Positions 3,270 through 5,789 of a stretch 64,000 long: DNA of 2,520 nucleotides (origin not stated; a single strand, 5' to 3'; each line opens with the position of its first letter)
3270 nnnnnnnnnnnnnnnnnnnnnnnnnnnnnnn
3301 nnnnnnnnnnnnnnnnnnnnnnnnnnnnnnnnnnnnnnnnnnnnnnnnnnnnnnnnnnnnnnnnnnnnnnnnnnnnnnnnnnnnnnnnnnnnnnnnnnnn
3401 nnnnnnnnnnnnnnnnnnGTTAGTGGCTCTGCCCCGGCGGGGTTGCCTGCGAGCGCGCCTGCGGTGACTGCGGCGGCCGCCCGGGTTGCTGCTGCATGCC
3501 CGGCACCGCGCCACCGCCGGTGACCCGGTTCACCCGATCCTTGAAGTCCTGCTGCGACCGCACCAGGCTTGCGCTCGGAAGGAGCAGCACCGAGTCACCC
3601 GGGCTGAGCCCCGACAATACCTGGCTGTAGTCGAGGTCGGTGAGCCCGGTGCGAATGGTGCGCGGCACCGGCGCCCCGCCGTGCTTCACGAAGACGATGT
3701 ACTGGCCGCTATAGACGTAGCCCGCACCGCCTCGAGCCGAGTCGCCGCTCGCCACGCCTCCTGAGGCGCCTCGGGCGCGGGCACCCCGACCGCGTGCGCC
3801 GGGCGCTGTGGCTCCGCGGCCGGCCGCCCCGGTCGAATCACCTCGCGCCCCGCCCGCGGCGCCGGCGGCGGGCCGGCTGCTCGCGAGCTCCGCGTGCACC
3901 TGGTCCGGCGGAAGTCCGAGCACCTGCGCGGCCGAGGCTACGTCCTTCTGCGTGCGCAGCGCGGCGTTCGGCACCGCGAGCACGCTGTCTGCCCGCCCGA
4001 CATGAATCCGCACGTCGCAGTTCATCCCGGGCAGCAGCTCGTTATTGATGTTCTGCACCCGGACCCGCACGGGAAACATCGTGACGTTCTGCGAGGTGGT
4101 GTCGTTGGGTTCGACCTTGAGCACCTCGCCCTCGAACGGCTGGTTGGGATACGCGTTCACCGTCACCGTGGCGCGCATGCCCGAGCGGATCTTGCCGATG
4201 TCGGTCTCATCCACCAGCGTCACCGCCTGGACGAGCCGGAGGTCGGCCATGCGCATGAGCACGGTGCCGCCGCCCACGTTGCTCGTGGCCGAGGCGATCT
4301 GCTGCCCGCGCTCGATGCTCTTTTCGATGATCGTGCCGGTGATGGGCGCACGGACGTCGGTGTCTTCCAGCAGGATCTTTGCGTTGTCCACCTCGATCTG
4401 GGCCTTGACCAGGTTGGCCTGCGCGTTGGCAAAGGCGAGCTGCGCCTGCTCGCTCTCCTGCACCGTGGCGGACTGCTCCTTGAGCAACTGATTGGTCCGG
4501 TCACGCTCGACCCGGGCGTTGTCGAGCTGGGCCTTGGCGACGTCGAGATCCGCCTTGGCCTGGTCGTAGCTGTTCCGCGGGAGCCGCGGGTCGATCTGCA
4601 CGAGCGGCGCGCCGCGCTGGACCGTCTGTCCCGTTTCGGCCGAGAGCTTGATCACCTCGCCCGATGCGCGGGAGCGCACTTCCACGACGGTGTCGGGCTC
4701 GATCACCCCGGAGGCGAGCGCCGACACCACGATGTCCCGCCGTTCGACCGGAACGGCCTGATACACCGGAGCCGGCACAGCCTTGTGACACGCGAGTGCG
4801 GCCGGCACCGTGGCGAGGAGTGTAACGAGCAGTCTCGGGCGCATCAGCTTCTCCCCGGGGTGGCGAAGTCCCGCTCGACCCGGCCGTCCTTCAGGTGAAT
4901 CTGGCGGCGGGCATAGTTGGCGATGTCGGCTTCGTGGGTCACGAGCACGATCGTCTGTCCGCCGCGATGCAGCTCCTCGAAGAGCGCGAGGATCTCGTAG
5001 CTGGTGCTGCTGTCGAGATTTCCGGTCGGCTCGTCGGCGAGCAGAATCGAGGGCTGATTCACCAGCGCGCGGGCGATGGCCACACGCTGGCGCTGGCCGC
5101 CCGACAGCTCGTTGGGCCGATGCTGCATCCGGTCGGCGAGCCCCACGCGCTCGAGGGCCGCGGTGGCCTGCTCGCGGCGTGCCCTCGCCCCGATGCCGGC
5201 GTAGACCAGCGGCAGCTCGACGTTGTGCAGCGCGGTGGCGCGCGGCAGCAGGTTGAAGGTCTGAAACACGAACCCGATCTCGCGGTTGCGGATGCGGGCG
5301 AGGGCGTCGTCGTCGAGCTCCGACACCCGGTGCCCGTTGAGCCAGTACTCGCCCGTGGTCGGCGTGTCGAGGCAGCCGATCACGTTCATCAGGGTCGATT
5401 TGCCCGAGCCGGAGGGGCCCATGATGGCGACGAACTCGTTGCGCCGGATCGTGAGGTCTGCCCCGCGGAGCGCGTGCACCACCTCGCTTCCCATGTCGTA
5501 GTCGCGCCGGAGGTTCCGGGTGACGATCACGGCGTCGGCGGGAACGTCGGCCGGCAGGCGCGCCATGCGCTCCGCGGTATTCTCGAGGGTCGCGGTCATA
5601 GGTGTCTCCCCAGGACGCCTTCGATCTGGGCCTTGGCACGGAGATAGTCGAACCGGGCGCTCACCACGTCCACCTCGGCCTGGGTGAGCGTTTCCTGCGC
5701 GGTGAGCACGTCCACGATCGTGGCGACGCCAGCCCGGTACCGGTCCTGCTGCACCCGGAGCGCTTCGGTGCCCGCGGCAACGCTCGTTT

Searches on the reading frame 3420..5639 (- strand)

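Call 64: search_protein_families(library=pfam, proteins=[window:3420-5639:-], max_evalue=0.00001)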
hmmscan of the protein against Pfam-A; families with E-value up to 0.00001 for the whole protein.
window:3420-5639:- (739 aa): 2 families
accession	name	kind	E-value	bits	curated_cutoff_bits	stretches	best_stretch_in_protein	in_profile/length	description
PF16576.10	HlyD_D23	-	3.7e-21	75.8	30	1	316-539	17-212/214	Barrel-sandwich domain of CusB or HlyD membrane-fusion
PF13437.12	HlyD_3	-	7.9e-17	62.4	22.2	1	429-538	2-106/106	HlyD family secretion protein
